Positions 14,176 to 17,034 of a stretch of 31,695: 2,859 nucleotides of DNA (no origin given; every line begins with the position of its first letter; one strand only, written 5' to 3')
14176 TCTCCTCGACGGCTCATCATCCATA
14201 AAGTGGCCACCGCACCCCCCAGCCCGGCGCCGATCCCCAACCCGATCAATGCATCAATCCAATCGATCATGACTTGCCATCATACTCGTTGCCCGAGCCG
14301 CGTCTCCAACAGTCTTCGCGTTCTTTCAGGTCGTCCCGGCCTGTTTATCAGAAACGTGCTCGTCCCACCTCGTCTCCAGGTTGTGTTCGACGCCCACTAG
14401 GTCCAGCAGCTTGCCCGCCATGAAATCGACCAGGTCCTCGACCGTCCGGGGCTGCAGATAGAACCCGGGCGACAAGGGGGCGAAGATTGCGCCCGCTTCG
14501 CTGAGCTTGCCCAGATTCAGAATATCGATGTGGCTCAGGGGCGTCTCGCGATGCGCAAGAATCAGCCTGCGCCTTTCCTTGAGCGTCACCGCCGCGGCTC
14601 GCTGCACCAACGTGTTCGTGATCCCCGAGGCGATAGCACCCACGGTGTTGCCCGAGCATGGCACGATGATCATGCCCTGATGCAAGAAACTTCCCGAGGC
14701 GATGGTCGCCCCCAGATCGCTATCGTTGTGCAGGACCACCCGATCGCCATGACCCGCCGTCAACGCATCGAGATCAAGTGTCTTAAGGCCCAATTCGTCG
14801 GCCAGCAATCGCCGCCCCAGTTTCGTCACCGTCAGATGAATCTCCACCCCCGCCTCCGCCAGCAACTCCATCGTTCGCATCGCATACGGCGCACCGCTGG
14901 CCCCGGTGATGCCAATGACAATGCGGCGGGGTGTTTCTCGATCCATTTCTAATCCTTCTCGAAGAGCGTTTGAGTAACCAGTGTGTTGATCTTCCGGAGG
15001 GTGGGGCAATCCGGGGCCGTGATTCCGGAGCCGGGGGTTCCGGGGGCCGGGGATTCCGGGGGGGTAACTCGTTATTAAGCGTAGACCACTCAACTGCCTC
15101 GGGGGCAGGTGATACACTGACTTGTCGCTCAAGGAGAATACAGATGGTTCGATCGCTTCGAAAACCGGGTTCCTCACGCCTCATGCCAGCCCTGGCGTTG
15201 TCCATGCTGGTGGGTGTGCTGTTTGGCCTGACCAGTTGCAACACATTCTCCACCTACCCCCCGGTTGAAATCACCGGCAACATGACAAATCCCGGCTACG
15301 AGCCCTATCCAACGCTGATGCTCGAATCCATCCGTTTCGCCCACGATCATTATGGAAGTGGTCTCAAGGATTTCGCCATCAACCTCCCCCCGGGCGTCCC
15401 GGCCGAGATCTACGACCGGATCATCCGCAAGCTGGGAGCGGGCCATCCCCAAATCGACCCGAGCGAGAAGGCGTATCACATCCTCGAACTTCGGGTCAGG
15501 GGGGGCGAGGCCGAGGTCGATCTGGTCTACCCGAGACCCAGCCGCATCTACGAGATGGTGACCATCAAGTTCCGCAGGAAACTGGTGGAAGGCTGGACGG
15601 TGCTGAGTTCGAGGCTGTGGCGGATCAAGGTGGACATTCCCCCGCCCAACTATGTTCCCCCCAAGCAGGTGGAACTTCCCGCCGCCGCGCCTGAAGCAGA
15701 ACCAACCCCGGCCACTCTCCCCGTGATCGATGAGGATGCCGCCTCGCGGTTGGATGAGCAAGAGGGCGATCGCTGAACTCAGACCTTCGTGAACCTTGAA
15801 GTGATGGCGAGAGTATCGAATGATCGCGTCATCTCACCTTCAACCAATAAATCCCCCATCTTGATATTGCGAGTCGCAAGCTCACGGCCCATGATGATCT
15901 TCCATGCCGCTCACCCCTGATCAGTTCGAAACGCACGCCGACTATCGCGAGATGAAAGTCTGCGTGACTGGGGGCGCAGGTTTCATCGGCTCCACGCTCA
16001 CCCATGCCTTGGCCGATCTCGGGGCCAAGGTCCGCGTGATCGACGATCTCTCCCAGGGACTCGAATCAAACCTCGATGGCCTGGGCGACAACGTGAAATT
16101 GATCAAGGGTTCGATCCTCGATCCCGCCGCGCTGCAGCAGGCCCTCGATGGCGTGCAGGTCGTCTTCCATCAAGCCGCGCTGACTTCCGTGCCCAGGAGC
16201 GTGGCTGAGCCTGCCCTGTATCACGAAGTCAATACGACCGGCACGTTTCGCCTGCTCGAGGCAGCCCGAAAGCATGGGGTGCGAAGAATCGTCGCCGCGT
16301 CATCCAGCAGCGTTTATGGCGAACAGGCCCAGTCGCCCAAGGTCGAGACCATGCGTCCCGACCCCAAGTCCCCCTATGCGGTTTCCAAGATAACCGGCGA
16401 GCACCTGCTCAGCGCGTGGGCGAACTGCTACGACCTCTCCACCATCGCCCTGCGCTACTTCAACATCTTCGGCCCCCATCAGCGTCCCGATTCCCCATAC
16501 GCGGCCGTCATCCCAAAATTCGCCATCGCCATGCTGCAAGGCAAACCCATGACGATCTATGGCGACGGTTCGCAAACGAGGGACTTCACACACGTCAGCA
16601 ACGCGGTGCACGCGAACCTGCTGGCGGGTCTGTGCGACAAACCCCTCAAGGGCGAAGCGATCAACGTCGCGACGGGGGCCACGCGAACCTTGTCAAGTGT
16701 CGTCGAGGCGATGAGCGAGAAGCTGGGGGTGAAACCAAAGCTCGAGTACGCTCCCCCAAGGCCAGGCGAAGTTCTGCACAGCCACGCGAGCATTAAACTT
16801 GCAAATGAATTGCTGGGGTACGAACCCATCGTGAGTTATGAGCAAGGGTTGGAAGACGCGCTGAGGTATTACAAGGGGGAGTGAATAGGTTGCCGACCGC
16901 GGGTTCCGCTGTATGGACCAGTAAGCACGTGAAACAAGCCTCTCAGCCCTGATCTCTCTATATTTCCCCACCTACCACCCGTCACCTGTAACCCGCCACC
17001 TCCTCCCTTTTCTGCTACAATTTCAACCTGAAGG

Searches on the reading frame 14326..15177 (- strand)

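Call 6: search_protein_families(library=pfam, proteins=[window:14326-15177:-], max_evalue=0.01)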
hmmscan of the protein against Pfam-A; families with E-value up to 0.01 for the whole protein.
window:14326-15177:- (283 aa): 1 family
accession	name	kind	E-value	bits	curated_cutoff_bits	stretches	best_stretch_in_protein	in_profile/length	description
PF02441.25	Flavoprotein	-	1.8e-41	141.9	22.7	1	85-260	2-161/162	Flavoprotein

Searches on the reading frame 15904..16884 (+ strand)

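Call 6: search_protein_families(library=pfam, proteins=[window:15904-16884:+], max_evalue=0.01)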
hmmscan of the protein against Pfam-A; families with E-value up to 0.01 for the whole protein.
window:15904-16884:+ (326 aa): 12 families
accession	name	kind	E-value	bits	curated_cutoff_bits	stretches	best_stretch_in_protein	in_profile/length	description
PF01370.27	Epimerase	-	3.8e-62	210.3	20.9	1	19-256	1-240/240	NAD dependent epimerase/dehydratase family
PF16363.11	GDP_Man_Dehyd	-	5.4e-56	190.9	27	1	21-318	2-331/332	GDP-mannose 4,6 dehydratase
PF01073.25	3Beta_HSD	-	1.3e-29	103.6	22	1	21-241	2-228/280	3-beta hydroxysteroid dehydrogenase/isomerase family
PF02719.21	Polysacc_synt_2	-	1.8e-15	57.3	20.2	1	19-292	1-270/293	Polysaccharide biosynthesis protein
PF04321.23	RmlD_sub_bind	-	5.2e-14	52.4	27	1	17-171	1-138/287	RmlD substrate binding domain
PF13460.12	NAD_binding_10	-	2.9e-12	47.3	27.2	1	23-169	1-131/184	NAD(P)H-binding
PF05368.20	NmrA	-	1.4e-10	41.7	27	1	18-135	4-109/298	NmrA-like family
PF07993.18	NAD_binding_4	-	3.4e-10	40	20.1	1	72-194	77-212/258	Male sterility protein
PF00106.31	adh_short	-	6.3e-05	23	26.6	1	19-86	3-73/195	short chain dehydrogenase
PF08659.16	KR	-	0.00086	19.7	22.6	1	20-143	4-146/180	KR domain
PF02737.24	3HCDH_N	-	0.0038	17.6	22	0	24-94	6-77/180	3-hydroxyacyl-CoA dehydrogenase, NAD binding domain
PF00070.33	Pyr_redox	-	0.0074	17.2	22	0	24-58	6-39/82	Pyridine nucleotide-disulphide oxidoreductase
